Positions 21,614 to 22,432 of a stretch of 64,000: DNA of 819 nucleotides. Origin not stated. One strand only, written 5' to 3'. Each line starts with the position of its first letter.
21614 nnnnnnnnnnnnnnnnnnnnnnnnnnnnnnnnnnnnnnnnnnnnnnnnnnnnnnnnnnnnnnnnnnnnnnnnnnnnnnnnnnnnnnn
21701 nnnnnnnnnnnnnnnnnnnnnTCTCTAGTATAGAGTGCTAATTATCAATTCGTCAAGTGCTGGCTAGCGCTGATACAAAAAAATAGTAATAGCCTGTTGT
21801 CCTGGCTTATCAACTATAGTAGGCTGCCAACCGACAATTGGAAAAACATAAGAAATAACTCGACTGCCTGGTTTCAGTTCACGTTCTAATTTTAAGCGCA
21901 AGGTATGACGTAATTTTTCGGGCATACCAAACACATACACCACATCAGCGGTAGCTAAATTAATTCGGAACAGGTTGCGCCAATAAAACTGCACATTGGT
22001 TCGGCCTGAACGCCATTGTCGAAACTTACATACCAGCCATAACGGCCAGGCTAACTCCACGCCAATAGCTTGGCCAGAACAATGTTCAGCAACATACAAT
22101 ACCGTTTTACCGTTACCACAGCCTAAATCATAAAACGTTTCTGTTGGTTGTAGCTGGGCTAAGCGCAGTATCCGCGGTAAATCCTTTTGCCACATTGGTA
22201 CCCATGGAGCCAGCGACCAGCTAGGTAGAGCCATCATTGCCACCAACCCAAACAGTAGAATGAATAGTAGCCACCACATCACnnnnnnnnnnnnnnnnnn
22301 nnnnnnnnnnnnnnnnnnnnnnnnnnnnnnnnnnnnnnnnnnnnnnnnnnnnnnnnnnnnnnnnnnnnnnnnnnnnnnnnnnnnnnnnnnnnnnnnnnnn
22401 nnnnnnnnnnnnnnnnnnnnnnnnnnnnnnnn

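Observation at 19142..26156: Co-directional cluster of three tiny membrane proteins, the membrane-Clp gene, a SAM methyltransferase and clpB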

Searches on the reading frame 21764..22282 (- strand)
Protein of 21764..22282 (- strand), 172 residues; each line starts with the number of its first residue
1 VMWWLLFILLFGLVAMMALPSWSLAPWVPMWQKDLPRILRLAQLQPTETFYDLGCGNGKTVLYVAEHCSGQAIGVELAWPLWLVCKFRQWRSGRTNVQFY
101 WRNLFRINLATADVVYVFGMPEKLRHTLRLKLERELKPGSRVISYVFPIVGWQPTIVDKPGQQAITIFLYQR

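Call 3: search_protein_families(library=pfam, proteins=[window:21764-22282:-], max_evalue=0.01)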
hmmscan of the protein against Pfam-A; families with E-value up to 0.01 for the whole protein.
window:21764-22282:- (172 aa): 5 families
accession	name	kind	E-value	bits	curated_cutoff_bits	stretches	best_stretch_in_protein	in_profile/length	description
PF08123.19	DOT1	-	4.6e-06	26.7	23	1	37-78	33-75/205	Histone methylation protein DOT1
PF13649.12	Methyltransf_25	-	8.6e-05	23.6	27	1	52-126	3-83/97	Methyltransferase domain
PF13847.12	Methyltransf_31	-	0.0011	19.1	27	1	47-143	4-108/145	Methyltransferase domain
PF08241.18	Methyltransf_11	-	0.0016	19.5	21.2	1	52-143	2-94/95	Methyltransferase domain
PF02353.26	CMAS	-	0.0073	16.1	27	1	36-77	52-93/273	Mycolic acid cyclopropane synthetase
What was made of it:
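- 21764..22282 (-): A membrane-anchored aKMT4/DOT1-like class I SAM methyltransferase, 172 aa (171 aa from the ATG at 22279). Its start abuts the mClp stop. DOT1 E = 4.6e-6 (call 3).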

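Call 4: search_protein_families(library=ncbifam, proteins=[window:21764-22282:-], max_evalue=0.01)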
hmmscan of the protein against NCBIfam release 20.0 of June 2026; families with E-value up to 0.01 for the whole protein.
window:21764-22282:- (172 aa): 8 families
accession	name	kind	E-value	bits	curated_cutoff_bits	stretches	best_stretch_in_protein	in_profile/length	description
NF041081.1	prot_lys_mtase_Arch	equivalog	3.2e-16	59.7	200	1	39-170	2-136/142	protein-lysine N-methyltransferase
NF045667.1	MTase_DVU1556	equivalog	6.9e-06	25.7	155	1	37-78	13-54/213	DVU_1556 family methyltransferase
NF008823.0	PRK11873.1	subfamily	2.4e-05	23.9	263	1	40-109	71-142/272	arsenite methyltransferase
NF008686.0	PRK11705.1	equivalog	0.0011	18.1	400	1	34-78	155-199/383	cyclopropane fatty acyl phospholipid synthase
NF009639.0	PRK13168.1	equivalog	0.0046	15.9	458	1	37-106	291-359/446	23S rRNA (uracil(1939)-C(5))-methyltransferase RlmD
TIGR02469.1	CbiT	equivalog_domain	0.0047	17.2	78.3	0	37-143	8-119/124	precorrin-6Y C5,15-methyltransferase (decarboxylating) subunit CbiT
TIGR02081.1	metW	equivalog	0.0087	15.6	189.5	0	34-78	3-45/194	methionine biosynthesis protein MetW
NF053839.1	CPFASynBruc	equivalog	0.0096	14.9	600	0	43-122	171-250/410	cyclopropane fatty acid synthase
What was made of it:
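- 21764..22282 (-): NF041081 scores 59.7 bits, below its cut-off of 200 (call 4).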

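Call 35: search_solved_structures(query=window:21764-22282:-, max_evalue=1, show_alignments=2)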
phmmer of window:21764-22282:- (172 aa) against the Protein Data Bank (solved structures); distinct sequences matched with E-value up to 1: 20.
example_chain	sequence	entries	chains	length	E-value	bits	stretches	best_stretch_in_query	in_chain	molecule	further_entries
5fa8_A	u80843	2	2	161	6.9e-19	71.5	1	25-170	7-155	Ribosomal protein L11 methyltransferase, putative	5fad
5jwj_A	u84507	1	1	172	1.2e-17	67.5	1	25-170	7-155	Protein-lysine N-methyltransferase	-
5bxy_A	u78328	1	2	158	7.7e-14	55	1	23-161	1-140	RNA methyltransferase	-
8fjm_A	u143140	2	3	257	1.5e-07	34.5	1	35-119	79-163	Histone-lysine N-methyltransferase, H3 lysine-79 specific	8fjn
37bg_A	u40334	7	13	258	7.4e-07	32.3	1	36-121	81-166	Histone-lysine N-methyltransferase, H3 lysine-79 specific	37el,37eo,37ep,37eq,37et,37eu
3g5l_A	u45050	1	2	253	0.017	18.1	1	48-81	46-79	Putative S-adenosylmethionine dependent methyltransferase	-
9h0d_A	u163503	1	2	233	0.019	17.9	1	23-154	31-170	Thiol methyltransferase 1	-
3d2l_A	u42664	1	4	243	0.03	17.2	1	41-109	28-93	SAM-dependent methyltransferase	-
9ne1_A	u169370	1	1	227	0.1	15.5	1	37-81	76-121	Histone-lysine N-methyltransferase, H3 lysine-79 specific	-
3f4k_A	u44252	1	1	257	0.15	14.9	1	46-77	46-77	Putative methyltransferase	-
3svz_A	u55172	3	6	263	0.16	14.9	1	46-77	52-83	Putative methyltransferase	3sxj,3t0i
1uwv_A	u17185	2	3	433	0.26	14.2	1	32-104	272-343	23S RRNA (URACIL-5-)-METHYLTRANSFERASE RUMA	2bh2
7v6h_A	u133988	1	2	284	0.32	13.9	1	26-66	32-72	Cyclopropane fatty-acyl-phospholipid synthase-like methyltransferase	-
5u4t_A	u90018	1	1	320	0.34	13.8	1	29-106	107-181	Putative gentamicin methyltransferase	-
5u18_A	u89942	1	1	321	0.34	13.8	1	29-106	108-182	N-3'' methyltransferase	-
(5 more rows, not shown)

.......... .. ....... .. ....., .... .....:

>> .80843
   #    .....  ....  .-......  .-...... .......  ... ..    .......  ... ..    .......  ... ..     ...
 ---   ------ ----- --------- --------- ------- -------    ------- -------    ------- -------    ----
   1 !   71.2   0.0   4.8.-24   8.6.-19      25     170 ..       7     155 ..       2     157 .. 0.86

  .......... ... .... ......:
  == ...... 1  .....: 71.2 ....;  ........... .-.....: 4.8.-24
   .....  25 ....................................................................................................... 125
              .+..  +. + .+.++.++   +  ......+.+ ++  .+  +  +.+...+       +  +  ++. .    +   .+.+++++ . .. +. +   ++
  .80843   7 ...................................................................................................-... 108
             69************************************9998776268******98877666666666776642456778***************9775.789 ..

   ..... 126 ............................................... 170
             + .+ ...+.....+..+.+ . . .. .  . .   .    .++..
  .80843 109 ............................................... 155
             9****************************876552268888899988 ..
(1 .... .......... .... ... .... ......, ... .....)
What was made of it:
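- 21764..22282 (-): PDB 5fa8 and 5jwj (crenarchaeal protein-lysine methyltransferase), E = 7e-19 over residues 25-170 (call 35).
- On aKMT4/DOT1-like protein-lysine methyltransferases: 5fa8 E = 6.9e-19 and 5jwj E = 1.2e-17 over residues 25-170, with DLGCGNG aligned to DLGCGDG (call 35).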
